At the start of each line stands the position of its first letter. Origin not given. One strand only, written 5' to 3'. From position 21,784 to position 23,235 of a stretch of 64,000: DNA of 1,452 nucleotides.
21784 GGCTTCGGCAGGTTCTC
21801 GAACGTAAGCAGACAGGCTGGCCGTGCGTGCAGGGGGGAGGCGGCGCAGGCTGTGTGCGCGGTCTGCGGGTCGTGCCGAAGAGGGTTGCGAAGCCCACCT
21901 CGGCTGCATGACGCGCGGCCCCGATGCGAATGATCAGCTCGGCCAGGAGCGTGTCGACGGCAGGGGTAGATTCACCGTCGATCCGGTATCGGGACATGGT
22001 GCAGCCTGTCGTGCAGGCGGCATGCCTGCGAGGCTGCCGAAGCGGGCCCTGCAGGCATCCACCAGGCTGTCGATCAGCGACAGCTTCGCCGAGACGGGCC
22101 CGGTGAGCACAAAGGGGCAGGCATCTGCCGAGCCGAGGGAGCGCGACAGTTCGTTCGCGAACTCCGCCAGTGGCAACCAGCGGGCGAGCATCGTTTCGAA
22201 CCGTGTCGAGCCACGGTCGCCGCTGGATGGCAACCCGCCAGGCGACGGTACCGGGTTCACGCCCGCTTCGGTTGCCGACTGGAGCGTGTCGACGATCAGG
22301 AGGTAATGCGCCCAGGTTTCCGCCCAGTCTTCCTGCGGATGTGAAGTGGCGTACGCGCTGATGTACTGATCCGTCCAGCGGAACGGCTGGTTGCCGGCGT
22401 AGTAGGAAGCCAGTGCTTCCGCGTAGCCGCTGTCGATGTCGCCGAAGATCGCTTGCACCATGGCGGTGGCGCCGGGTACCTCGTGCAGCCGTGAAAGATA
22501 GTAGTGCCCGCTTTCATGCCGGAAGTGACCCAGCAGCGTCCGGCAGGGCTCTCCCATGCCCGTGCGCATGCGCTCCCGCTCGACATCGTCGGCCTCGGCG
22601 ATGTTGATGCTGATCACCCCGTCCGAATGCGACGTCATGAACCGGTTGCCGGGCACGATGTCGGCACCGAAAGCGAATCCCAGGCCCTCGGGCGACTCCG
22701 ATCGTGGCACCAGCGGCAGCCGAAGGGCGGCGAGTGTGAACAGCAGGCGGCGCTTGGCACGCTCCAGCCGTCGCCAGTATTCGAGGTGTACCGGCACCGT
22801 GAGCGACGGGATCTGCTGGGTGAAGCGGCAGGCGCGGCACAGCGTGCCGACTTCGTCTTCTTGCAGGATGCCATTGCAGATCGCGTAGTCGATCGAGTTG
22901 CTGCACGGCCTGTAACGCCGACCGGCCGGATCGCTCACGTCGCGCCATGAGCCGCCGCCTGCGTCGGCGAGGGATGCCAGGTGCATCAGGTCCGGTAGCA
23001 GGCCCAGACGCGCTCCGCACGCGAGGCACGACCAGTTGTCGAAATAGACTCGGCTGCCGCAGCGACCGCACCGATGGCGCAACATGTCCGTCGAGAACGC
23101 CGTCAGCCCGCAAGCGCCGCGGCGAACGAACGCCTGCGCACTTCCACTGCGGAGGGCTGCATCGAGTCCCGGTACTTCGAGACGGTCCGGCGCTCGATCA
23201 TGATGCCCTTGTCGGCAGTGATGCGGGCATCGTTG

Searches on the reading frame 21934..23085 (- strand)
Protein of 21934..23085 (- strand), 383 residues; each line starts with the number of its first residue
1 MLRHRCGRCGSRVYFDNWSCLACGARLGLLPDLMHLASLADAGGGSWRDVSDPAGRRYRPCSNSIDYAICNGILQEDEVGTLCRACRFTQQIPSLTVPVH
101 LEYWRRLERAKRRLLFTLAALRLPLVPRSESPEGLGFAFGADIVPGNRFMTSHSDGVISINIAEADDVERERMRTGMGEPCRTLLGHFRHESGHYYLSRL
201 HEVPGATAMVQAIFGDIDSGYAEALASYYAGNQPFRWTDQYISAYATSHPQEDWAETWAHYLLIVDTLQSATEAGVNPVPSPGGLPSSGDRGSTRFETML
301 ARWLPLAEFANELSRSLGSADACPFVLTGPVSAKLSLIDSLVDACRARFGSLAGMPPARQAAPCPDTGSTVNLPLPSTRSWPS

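Call 4: search_protein_families(library=ncbifam, proteins=[window:21934-23085:-], max_evalue=10)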
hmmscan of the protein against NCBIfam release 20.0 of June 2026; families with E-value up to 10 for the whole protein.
window:21934-23085:- (383 aa): 1 family
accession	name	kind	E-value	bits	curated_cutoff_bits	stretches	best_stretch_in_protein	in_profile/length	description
TIGR04549.1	LP_HExxH_w_tonB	subfamily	0.0035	16.6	75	1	236-263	180-207/261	substrate import-associated zinc metallohydrolase lipoprotein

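Call 5: search_protein_families(library=pfam, proteins=[window:21934-23085:-], max_evalue=10)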
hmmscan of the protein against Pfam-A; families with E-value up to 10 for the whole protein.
window:21934-23085:- (383 aa): 3 families
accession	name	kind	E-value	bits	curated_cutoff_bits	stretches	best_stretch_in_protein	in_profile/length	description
PF15887.11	Peptidase_Mx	-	3e-81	272.8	27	1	101-340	2-235/236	Putative zinc-binding metallo-peptidase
PF10005.14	Zn_ribbon_DZR_6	-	2.5e-22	79.8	23.4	1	4-96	2-92/93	zinc-ribbon domain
PF15890.11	Peptidase_Mx1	-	0.022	14.6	25.6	1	235-263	166-194/240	Putative zinc-binding metallo-peptidase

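Call 10: find_related_loci(query=window:21934-23085:-, collection=genome_contigs, flank=5000)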
Query window:21934-23085:- (383 aa) in genome_contigs; peptide patterns used: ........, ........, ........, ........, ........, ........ (x = any residue, [..] = any of these).
600 stretches matched a pattern (row limit reached: there are more); 582 encode a relative of the query (tblastn E <= 1e-3); the best 80 are kept; 80 distinct loci.
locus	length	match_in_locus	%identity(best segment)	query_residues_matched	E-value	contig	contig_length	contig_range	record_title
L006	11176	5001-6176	45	1-378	1e-99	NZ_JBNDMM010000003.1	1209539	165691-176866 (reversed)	Paraburkholderia sp. GAS199 Ga0573060_03, whole genome shotgun sequence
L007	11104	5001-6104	45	1-362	5e-96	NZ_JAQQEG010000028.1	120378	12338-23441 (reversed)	Paraburkholderia dipogonis strain RL18-106-BIC-C 28, whole genome shotgun sequence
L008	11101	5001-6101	46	1-362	1e-95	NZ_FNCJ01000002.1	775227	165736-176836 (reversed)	Paraburkholderia phenazinium strain LMG 2247, whole genome shotgun sequence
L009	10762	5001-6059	47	6-347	2e-95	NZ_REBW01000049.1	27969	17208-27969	MAG: Thioalkalivibrio sp. isolate LCM1.Bin42 NODE_1419_length_27969_cov_37.1552, whole genome shotgun sequence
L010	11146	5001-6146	44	1-378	6e-95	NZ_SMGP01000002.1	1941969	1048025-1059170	Paraburkholderia sp. BL9I2N2 Ga0242546_12, whole genome shotgun sequence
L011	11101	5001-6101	45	1-360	7e-95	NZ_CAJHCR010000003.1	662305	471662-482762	Paraburkholderia kirstenboschensis strain LMG 28727 isolate LMG 28727, whole genome shotgun sequence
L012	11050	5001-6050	48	1-344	5e-95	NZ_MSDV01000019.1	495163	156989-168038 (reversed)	Burkholderia sp. SRS-W-2-2016 contig1, whole genome shotgun sequence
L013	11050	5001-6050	46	1-344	9e-95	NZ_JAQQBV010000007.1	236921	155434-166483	Paraburkholderia xenovorans strain RL17-329-BIC-A 7, whole genome shotgun sequence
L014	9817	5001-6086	46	1-342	3e-94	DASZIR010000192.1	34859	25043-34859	MAG TPA_asm: Paraburkholderia sp. isolate SMAG_U6607 k141_3824037, whole genome shotgun sequence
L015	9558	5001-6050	46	1-344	4e-94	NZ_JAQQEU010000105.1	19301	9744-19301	Paraburkholderia sediminicola strain RL18-126-BIB-A 105, whole genome shotgun sequence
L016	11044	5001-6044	46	6-348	9e-94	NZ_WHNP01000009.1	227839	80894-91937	Paraburkholderia franconis strain CNPSo 3157 scaffold9.1, whole genome shotgun sequence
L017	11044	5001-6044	46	1-342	4e-94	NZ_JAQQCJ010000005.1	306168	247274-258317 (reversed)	Paraburkholderia strydomiana strain RL17-347-BIE-B 5, whole genome shotgun sequence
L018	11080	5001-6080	46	1-354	6e-94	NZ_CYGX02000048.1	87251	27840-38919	Paraburkholderia ribeironis strain STM 7296, whole genome shotgun sequence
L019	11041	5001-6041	46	1-342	5e-94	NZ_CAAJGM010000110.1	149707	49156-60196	Paraburkholderia sp. BCC1885, whole genome shotgun sequence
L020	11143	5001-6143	43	1-363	1e-93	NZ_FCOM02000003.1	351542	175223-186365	Caballeronia arvi isolate LMG 29317, whole genome shotgun sequence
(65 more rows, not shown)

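Call 20: find_homologous_proteins(query=window:21934-23085:-, max_evalue=1e-30)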
Query window:21934-23085:- (383 aa): 5814 proteins with E <= 1e-30 among 8000 candidates; the best 120 are listed.
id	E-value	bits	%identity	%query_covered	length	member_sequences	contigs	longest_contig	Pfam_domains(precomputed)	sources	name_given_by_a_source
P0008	2.2e-263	891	100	100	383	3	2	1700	PF15887.12,PF10005.15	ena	-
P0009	2.8e-183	627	75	96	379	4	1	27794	PF15887.12,PF10005.15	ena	-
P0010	7.1e-162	557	68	97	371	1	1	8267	PF15887.12,PF10005.15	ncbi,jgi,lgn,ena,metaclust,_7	metaclust:\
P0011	7.9e-154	531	66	97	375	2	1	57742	PF15887.12,PF10005.15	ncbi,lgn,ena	-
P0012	5.4e-141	488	65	89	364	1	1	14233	PF15887.12,PF10005.15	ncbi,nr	ncbi:MAG: putative zinc-binding metallopeptidase [Proteobacteria bacterium]|nr:putative zinc-binding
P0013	5.0e-134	465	61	89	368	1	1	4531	PF15887.12,PF10005.15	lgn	-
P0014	1.6e-133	464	61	89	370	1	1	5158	PF15887.12,PF10005.15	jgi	-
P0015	3.1e-130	453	60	90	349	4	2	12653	PF15887.12,PF10005.15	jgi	-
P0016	2.5e-118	414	56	90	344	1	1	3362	PF15887.12,PF10005.15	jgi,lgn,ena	jgi:hypothetical protein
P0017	2.3e-101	358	50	88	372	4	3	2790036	PF15887.12,PF10005.15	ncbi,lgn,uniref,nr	ncbi:zinc-binding metallopeptidase family protein [Paraburkholderia solisilvae]|uniref:Zinc-ribbon d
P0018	1.6e-96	342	47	91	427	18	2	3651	PF15887.12,PF10005.15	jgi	jgi:hypothetical protein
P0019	4.0e-96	341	49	89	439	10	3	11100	PF15887.12,PF10005.15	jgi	jgi:hypothetical protein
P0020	6.8e-96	340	54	77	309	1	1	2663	PF15887.12,PF10005.15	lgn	-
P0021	1.8e-95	338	47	91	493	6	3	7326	PF15887.12,PF10005.15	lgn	-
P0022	2.0e-95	338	46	96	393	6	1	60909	PF15887.12,PF10005.15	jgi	jgi:hypothetical protein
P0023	4.1e-95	337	47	91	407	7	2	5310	PF15887.12,PF10005.15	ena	-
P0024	6.6e-95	337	45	98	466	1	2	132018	PF15887.12,PF10005.15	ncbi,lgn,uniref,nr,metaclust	ncbi:hypothetical protein SAMN05192548_102846 [Paraburkholderia terricola]|uniref:Zinc-ribbon domain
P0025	6.9e-95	336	47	89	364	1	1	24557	PF15887.12,PF10005.15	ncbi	ncbi:MAG TPA: putative zinc-binding metallopeptidase [Paraburkholderia sp.]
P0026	7.9e-95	336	46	95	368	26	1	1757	PF15887.12,PF10005.15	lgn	-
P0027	1.2e-94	336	47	90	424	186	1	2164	PF15887.12,PF10005.15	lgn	-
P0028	1.3e-94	336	48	89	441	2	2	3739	PF15887.12,PF10005.15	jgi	jgi:hypothetical protein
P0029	2.5e-94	335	47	90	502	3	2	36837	PF15887.12,PF10005.15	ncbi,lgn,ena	-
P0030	2.8e-94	334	46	95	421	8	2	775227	PF15887.12,PF10005.15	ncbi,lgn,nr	ncbi:zinc-binding metallopeptidase family protein [Paraburkholderia phenazinium]|nr:putative zinc-bi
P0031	4.1e-94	334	46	91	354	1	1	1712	PF15887.12,PF10005.15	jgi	jgi:hypothetical protein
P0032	4.5e-94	334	48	88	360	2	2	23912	PF15887.12,PF10005.15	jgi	jgi:hypothetical protein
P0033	6.0e-94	333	46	89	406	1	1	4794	PF15887.12,PF10005.15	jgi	jgi:hypothetical protein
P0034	1.3e-93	332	47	91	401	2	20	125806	PF15887.12,PF10005.15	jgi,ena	jgi:hypothetical protein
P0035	1.5e-93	332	47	93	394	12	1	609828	PF15887.12,PF10005.15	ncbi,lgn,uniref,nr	ncbi:zinc-binding metallopeptidase family protein [Paraburkholderia susongensis]|uniref:Zinc-ribbon 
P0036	2.5e-93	331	47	88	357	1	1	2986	PF15887.12,PF10005.15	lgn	-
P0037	3.6e-93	331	47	90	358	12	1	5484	PF15887.12,PF10005.15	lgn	-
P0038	5.2e-93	330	47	89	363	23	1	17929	PF15887.12,PF10005.15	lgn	-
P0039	5.7e-93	330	47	89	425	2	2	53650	PF15887.12,PF10005.15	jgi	-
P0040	7.4e-93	330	47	88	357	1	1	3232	PF15887.12,PF10005.15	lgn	-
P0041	7.4e-93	330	46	92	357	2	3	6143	PF15887.12,PF10005.15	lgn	-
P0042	7.6e-93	330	47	91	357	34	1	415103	PF15887.12,PF10005.15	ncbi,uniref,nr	ncbi:zinc-binding metallopeptidase family protein [Paraburkholderia nodosa]|uniref:zinc-binding meta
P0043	8.7e-93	330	47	89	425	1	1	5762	PF15887.12,PF10005.15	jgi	jgi:hypothetical protein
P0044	9.4e-93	329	47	89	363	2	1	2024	PF15887.12,PF10005.15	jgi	jgi:hypothetical protein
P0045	1.0e-92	329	47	90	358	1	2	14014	PF15887.12,PF10005.15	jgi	jgi:hypothetical protein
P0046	1.4e-92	329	48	90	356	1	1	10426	PF15887.12,PF10005.15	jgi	jgi:hypothetical protein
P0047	1.4e-92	329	45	92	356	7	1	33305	PF15887.12,PF10005.15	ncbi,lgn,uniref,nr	ncbi:zinc-binding metallopeptidase family protein [Paraburkholderia gardini]|uniref:Zinc-ribbon doma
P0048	1.5e-92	329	45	90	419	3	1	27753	PF15887.12,PF10005.15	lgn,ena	-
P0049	1.7e-92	329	46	94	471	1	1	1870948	PF15887.12,PF10005.15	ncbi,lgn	-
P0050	1.9e-92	328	46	90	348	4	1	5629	PF15887.12,PF10005.15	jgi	-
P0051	2.0e-92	328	46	96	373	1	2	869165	PF15887.12,PF10005.15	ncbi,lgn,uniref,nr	ncbi:zinc-binding metallopeptidase family protein [Paraburkholderia rhizosphaerae]|uniref:Zinc-ribbo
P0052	2.4e-92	328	46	92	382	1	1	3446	PF15887.12,PF10005.15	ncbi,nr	ncbi:MAG TPA: putative zinc-binding peptidase [Burkholderiaceae bacterium]|nr:putative zinc-binding 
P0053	3.1e-92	328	47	89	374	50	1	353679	PF15887.12,PF10005.15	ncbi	ncbi:zinc-binding metallopeptidase family protein [Burkholderia orbicola]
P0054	4.3e-92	327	46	89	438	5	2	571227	PF15887.12,PF10005.15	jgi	jgi:hypothetical protein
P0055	6.6e-92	327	46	89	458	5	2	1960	PF15887.12,PF10005.15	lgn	-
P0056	1.1e-91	326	46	91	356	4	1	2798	PF15887.12,PF10005.15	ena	-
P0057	1.2e-91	326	46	91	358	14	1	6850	PF15887.12,PF10005.15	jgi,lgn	jgi:hypothetical protein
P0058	1.2e-91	326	47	89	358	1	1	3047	PF15887.12,PF10005.15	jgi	jgi:hypothetical protein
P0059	1.2e-91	326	45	95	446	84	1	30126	PF15887.12,PF10005.15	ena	-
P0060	1.3e-91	326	46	91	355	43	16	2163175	PF15887.12,PF10005.15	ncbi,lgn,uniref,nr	ncbi:putative zinc-binding metallopeptidase [Ralstonia solanacearum]|uniref:Zinc-binding metallopept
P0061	1.8e-91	325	47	90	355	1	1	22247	PF15887.12,PF10005.15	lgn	-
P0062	1.9e-91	325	46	93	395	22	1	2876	PF15887.12,PF10005.15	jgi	jgi:hypothetical protein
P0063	2.2e-91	325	46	91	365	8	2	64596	PF15887.12,PF10005.15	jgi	jgi:hypothetical protein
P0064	2.3e-91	325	46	89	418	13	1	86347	PF15887.12,PF10005.15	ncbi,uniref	ncbi:zinc-binding metallopeptidase family protein [Paraburkholderia dilworthii]|uniref:Zinc-binding 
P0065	2.9e-91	325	46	89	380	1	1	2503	PF15887.12,PF10005.15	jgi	jgi:hypothetical protein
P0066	3.6e-91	324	47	91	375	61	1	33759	PF15887.12,PF10005.15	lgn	-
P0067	3.7e-91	324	46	90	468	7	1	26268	PF15887.12,PF10005.15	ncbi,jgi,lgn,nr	ncbi:MAG: hypothetical protein QOC89_3032 [Paraburkholderia sp.]|jgi:hypothetical protein|nr:hypothe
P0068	3.9e-91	324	47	89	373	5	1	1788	PF15887.12,PF10005.15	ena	-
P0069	4.5e-91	324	45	91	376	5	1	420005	PF15887.12,PF10005.15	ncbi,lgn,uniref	ncbi:zinc-binding metallopeptidase family protein [Paraburkholderia sp. GAS334]|uniref:zinc-binding 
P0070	4.7e-91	324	46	89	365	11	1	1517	PF15887.12,PF10005.15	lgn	-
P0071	4.8e-91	324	46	90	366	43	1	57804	PF15887.12,PF10005.15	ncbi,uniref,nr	ncbi:hypothetical protein FSB08_35910 [Paraburkholderia sp. JPY432]|uniref:zinc-binding metallopepti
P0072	5.1e-91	324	44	94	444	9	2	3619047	PF15887.12,PF10005.15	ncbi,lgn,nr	ncbi:hypothetical protein DSC91_000611 [Paraburkholderia caffeinilytica]|nr:hypothetical protein DSC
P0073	5.5e-91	324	46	89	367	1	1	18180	PF15887.12,PF10005.15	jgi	jgi:hypothetical protein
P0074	8.9e-91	323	46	90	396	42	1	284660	PF15887.12,PF10005.15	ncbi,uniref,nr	ncbi:zinc-binding metallopeptidase family protein [Paraburkholderia panacisoli]|uniref:zinc-binding 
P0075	9.9e-91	323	45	90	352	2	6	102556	PF15887.12,PF10005.15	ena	-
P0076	1.0e-90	323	46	93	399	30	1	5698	PF15887.12,PF10005.15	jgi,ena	jgi:hypothetical protein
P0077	1.1e-90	323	44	95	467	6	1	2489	PF15887.12,PF10005.15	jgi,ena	-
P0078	1.3e-90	322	47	89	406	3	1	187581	PF15887.12,PF10005.15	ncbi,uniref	ncbi:putative zinc-binding metallopeptidase [Paraburkholderia sp. SIMBA_030]|uniref:zinc-binding met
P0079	1.6e-90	322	48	89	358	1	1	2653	PF15887.12,PF10005.15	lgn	-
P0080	1.9e-90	322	46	91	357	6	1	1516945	PF15887.12,PF10005.15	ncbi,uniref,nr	ncbi:zinc-binding metallopeptidase family protein [Paraburkholderia flagellata]|uniref:zinc-binding 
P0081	2.1e-90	322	46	88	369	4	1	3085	PF15887.12,PF10005.15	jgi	jgi:hypothetical protein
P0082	2.5e-90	321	45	89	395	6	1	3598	PF15887.12,PF10005.15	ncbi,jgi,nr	ncbi:MAG TPA: putative zinc-binding metallopeptidase [Paraburkholderia sp.]|nr:putative zinc-binding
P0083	3.8e-90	321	42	96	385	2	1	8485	PF15887.12,PF10005.15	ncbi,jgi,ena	jgi:hypothetical protein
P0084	3.8e-90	321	46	91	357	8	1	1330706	PF15887.12,PF10005.15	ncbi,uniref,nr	ncbi:zinc-binding metallopeptidase family protein [Paraburkholderia acidiphila]|uniref:Zinc-ribbon d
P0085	5.1e-90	320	47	88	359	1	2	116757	PF15887.12,PF10005.15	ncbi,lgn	-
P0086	5.4e-90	320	47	88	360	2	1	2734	PF15887.12,PF10005.15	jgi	jgi:hypothetical protein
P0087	6.4e-90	320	45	89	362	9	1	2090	PF15887.12,PF10005.15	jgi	jgi:hypothetical protein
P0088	7.6e-90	320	45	90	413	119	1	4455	PF15887.12,PF10005.15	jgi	jgi:hypothetical protein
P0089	9.2e-90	320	46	89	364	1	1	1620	PF15887.12,PF10005.15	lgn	-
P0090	9.2e-90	320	45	90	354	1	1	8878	PF15887.12,PF10005.15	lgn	-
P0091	9.8e-90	320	45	91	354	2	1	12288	PF15887.12,PF10005.15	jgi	jgi:hypothetical protein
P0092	1.0e-89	319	46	91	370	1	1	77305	PF15887.12,PF10005.15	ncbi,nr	ncbi:MAG: hypothetical protein JWO38_3248 [Gemmataceae bacterium]|nr:hypothetical protein [Gemmatace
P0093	1.0e-89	319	46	88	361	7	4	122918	PF15887.12,PF10005.15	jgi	jgi:hypothetical protein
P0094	1.3e-89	319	45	90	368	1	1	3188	PF15887.12,PF10005.15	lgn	-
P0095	1.4e-89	319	44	90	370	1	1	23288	PF15887.12,PF10005.15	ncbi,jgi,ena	jgi:hypothetical protein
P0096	1.4e-89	319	46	92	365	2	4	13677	PF15887.12,PF10005.15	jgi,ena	-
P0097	1.5e-89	319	47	89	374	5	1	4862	PF15887.12,PF10005.15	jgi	jgi:hypothetical protein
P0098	1.6e-89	319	46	91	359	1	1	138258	PF15887.12,PF10005.15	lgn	-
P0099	1.7e-89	319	46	90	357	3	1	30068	PF15887.12,PF10005.15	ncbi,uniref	ncbi:MAG TPA: putative zinc-binding metallopeptidase [Paraburkholderia sp.]|uniref:zinc-binding meta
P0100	1.7e-89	319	46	89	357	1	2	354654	PF15887.12,PF10005.15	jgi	jgi:hypothetical protein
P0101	1.8e-89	319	45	89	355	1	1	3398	PF15887.12,PF10005.15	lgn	-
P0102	1.8e-89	319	46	90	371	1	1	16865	PF15887.12,PF10005.15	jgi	jgi:hypothetical protein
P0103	2.3e-89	318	45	88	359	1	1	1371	PF15887.12,PF10005.15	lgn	-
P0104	2.4e-89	318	46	88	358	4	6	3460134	PF15887.12,PF10005.15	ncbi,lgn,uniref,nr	ncbi:hypothetical protein M911_14660 [Ectothiorhodospira haloalkaliphila]|uniref:Zinc-ribbon domain-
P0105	2.6e-89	318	45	90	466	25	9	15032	PF15887.12,PF10005.15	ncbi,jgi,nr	ncbi:MAG: putative zinc-binding metallopeptidase [Rudaea sp.]|jgi:hypothetical protein|nr:putative z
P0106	2.7e-89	318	46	90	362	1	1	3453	PF15887.12,PF10005.15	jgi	jgi:hypothetical protein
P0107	2.8e-89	318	45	88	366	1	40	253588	PF15887.12,PF10005.15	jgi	jgi:hypothetical protein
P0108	3.4e-89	318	45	88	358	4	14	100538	PF15887.12,PF10005.15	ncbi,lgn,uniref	ncbi:putative zinc-binding metallopeptidase [Thioalkalivibrio sp.]|uniref:zinc-binding metallopeptid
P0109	4.2e-89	317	46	88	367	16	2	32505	PF15887.12,PF10005.15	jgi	jgi:hypothetical protein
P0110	4.6e-89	317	46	89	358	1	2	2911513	PF15887.12,PF10005.15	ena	-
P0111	4.7e-89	317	45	91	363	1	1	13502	PF15887.12,PF10005.15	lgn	-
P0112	5.5e-89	317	47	88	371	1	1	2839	PF15887.12,PF10005.15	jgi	-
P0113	5.8e-89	317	45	90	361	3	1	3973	PF15887.12,PF10005.15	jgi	jgi:hypothetical protein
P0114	5.8e-89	317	46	91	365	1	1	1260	PF15887.12,PF10005.15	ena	-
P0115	5.9e-89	317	46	89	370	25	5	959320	PF15887.12,PF10005.15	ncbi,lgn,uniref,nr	ncbi:zinc-binding metallopeptidase family protein [Paraburkholderia tropica]|uniref:Zinc-ribbon doma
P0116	6.0e-89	317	46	89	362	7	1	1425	PF15887.12,PF10005.15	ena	-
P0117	6.0e-89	317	47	89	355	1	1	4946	PF15887.12,PF10005.15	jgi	jgi:hypothetical protein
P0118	6.3e-89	317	44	90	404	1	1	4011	PF15887.12,PF10005.15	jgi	jgi:hypothetical protein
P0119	6.3e-89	317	43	97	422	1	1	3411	PF15887.12,PF10005.15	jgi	-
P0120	6.3e-89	317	45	90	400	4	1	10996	PF15887.12,PF10005.15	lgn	-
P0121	7.5e-89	317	45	92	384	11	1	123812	PF15887.12,PF10005.15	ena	-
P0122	7.7e-89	317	45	89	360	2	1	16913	PF15887.12,PF10005.15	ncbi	-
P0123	8.7e-89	316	47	89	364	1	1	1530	PF15887.12,PF10005.15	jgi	jgi:hypothetical protein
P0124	1.0e-88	316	46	88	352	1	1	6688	PF15887.12,PF10005.15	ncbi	-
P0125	1.0e-88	316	46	91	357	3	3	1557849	PF15887.12,PF10005.15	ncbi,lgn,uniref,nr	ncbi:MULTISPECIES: putative zinc-binding metallopeptidase [unclassified Paraburkholderia]|uniref:zin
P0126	1.1e-88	316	46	89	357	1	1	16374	PF15887.12,PF10005.15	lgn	-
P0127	1.3e-88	316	46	90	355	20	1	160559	PF15887.12,PF10005.15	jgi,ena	-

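Call 21: find_encoding_contigs(protein=P0009, flank=6000, max_places=3)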
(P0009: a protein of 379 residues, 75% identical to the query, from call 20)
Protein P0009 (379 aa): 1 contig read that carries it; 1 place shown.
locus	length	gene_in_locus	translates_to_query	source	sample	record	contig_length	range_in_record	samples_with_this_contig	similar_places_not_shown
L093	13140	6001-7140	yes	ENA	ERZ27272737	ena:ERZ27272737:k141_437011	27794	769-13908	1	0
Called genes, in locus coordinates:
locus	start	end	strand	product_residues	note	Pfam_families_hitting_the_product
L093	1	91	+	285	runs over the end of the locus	?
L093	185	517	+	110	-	-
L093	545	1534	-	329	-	PF03401:TctC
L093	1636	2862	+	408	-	PF05175:MTS, PF06325:PrmA, PF08241:Methyltransf_11 (weak), PF13649:Methyltransf_25 (weak)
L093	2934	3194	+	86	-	-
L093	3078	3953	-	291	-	PF00657:Lipase_GDSL (weak), PF13472:Lipase_GDSL_2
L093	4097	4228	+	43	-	PF08085:Entericidin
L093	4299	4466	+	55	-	-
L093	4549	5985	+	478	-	PF00309:Sigma54_AID, PF04963:Sigma54_CBD, PF04552:Sigma54_DBD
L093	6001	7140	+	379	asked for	PF10005:Zn_ribbon_DZR_6, PF15887:Peptidase_Mx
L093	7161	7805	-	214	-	-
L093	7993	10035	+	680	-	PF05170:AsmA, PF13116:YhdP (faint), PF05170:AsmA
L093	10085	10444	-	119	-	PF04226:Transgly_assoc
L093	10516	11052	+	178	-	-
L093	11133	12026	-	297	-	PF08212:Lipocalin_2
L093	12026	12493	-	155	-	PF07332:Phage_holin_3_6 (weak)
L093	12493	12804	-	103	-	PF19029:DUF883_C (weak)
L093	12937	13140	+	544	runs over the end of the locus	PF00072:Response_reg, PF00158:Sigma54_activat, PF14532:Sigma54_activ_2, PF07728:AAA_5, PF25601:AAA_lid_14, PF02954:HTH_8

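Call 22: find_encoding_contigs(protein=P0010, flank=6000, max_places=3)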
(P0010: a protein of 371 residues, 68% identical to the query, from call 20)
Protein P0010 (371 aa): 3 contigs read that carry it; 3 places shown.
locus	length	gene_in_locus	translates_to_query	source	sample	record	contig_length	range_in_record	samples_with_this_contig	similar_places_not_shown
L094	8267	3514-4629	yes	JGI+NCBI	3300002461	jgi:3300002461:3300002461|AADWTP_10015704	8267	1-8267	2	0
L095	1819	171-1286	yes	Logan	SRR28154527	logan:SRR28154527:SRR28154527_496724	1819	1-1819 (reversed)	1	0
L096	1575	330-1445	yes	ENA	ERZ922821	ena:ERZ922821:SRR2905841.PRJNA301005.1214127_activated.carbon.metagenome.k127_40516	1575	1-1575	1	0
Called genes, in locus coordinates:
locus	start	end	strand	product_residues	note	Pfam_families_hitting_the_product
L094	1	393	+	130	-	?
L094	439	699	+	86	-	-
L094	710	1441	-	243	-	PF00657:Lipase_GDSL, PF13472:Lipase_GDSL_2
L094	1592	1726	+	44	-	PF08085:Entericidin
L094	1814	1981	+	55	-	PF07043:DUF1328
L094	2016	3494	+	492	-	PF00309:Sigma54_AID, PF04963:Sigma54_CBD, PF04552:Sigma54_DBD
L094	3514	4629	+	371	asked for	PF10005:Zn_ribbon_DZR_6, PF15887:Peptidase_Mx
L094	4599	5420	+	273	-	PF21295:Bact_transglu_N_2 (weak), PF01841:Transglut_core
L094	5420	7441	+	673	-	PF05170:AsmA, PF13116:YhdP (faint), PF05170:AsmA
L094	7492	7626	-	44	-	-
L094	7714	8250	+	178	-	-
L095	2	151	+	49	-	?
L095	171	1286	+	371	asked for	PF10005:Zn_ribbon_DZR_6, PF15887:Peptidase_Mx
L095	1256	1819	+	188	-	?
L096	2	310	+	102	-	?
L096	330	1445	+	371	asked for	PF10005:Zn_ribbon_DZR_6, PF15887:Peptidase_Mx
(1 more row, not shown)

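Call 23: find_encoding_contigs(protein=P0011, flank=6000, max_places=3)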
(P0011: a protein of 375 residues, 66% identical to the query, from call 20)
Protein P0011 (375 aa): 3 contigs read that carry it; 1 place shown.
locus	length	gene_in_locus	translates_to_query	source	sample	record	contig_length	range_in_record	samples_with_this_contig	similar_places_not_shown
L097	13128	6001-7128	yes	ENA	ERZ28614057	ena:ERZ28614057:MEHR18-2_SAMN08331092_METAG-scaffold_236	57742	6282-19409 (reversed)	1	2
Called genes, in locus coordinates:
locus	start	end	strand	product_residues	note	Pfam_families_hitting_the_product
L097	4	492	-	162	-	PF14588:YjgF_endoribonc, PF01042:Ribonuc_L-PSP (weak)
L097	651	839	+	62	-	-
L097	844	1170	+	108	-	-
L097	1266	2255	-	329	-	PF03401:TctC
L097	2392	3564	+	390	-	PF05175:MTS, PF06325:PrmA, PF08241:Methyltransf_11 (weak), PF13649:Methyltransf_25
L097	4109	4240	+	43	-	PF08085:Entericidin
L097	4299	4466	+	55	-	PF07043:DUF1328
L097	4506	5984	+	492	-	PF00309:Sigma54_AID, PF04963:Sigma54_CBD, PF04552:Sigma54_DBD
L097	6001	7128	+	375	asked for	PF10005:Zn_ribbon_DZR_6, PF15887:Peptidase_Mx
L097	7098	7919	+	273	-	PF21295:Bact_transglu_N_2, PF01841:Transglut_core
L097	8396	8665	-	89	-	PF04226:Transgly_assoc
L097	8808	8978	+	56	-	-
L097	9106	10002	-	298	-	PF08212:Lipocalin_2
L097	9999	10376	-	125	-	-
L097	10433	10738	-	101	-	PF19029:DUF883_C (weak)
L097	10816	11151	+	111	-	PF02954:HTH_8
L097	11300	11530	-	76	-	-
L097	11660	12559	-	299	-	PF02754:CCG (faint)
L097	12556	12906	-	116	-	-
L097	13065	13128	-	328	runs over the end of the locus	PF13622:4HBT_3 (weak)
